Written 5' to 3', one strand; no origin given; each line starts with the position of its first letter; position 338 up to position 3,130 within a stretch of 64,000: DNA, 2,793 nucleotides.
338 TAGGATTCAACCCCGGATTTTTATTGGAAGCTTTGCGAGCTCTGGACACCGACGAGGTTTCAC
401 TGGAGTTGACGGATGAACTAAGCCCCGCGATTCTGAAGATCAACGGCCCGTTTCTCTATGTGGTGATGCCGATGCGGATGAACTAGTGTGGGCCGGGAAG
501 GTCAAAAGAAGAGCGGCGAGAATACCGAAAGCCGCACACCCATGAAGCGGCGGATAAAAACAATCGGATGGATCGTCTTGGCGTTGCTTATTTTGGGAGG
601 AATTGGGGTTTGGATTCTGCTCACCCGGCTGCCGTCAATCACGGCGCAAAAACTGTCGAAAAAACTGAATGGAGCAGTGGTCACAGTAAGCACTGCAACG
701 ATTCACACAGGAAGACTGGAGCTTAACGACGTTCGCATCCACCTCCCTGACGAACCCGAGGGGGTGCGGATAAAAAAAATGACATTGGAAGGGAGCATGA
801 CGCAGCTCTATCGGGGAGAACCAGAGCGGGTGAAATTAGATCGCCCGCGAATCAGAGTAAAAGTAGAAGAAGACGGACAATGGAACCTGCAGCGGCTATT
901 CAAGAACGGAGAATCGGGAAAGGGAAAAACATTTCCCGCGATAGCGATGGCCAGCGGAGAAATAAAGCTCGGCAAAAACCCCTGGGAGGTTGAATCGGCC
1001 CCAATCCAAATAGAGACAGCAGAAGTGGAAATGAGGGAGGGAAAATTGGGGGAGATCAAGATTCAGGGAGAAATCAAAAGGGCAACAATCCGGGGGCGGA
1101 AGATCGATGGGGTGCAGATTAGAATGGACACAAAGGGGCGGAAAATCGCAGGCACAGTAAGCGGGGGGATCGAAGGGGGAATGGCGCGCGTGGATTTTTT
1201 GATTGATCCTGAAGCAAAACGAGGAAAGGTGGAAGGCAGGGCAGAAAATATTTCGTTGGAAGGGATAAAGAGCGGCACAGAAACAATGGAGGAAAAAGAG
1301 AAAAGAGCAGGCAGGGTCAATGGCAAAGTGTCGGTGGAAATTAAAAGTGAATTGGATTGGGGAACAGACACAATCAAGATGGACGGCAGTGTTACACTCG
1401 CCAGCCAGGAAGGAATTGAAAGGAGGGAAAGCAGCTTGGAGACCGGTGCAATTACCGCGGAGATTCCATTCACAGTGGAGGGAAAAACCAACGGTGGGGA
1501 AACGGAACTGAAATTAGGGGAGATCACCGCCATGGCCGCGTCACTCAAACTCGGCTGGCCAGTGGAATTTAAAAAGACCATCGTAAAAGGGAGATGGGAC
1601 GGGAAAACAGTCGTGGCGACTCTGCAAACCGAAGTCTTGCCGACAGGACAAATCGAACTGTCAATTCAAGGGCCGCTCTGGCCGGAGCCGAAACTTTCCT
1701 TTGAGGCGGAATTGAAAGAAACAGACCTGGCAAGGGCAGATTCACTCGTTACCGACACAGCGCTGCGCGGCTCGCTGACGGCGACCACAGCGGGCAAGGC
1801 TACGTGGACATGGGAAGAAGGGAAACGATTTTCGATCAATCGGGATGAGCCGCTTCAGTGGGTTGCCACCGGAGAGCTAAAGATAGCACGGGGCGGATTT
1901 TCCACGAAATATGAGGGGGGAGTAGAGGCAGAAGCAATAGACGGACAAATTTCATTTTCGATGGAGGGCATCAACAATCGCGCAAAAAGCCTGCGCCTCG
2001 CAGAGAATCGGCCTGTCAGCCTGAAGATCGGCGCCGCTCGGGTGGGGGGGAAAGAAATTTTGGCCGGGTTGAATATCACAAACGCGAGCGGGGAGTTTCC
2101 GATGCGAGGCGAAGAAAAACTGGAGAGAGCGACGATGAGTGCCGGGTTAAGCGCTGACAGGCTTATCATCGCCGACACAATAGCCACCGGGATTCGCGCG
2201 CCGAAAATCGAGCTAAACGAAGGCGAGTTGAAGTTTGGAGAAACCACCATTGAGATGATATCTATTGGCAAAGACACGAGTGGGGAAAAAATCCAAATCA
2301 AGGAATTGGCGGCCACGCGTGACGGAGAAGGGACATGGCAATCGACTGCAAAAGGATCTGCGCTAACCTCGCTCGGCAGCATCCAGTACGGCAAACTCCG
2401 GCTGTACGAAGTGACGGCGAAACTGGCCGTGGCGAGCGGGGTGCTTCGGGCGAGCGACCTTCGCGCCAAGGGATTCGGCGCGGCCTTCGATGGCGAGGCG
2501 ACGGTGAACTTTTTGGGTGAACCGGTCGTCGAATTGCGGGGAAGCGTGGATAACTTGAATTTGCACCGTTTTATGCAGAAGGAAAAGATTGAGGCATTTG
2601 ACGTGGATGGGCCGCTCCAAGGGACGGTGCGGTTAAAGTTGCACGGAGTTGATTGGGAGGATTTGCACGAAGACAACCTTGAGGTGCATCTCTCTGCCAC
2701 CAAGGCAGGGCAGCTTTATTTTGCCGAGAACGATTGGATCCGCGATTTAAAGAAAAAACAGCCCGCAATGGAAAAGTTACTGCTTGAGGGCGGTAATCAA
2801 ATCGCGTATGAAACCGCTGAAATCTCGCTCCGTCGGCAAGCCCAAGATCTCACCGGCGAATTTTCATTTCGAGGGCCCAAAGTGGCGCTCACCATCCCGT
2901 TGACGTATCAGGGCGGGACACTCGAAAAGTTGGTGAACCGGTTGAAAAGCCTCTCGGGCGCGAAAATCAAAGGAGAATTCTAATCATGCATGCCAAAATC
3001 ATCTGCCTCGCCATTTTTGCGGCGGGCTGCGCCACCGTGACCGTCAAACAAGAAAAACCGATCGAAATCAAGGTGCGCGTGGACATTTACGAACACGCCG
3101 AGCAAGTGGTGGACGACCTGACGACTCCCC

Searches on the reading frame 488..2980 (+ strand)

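Call 66: search_protein_families(library=pfam, proteins=[window:488-2980:+], max_evalue=0.001)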
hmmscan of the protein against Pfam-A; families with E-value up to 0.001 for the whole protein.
window:488-2980:+ (831 aa): 2 families
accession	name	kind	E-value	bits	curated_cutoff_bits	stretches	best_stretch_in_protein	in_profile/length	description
PF05359.17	DUF748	-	1.8e-18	66.5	50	2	16-183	8-167/1037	Domain of Unknown Function (DUF748)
PF05170.20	AsmA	-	2e-08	34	29.8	1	19-253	1-243/607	AsmA family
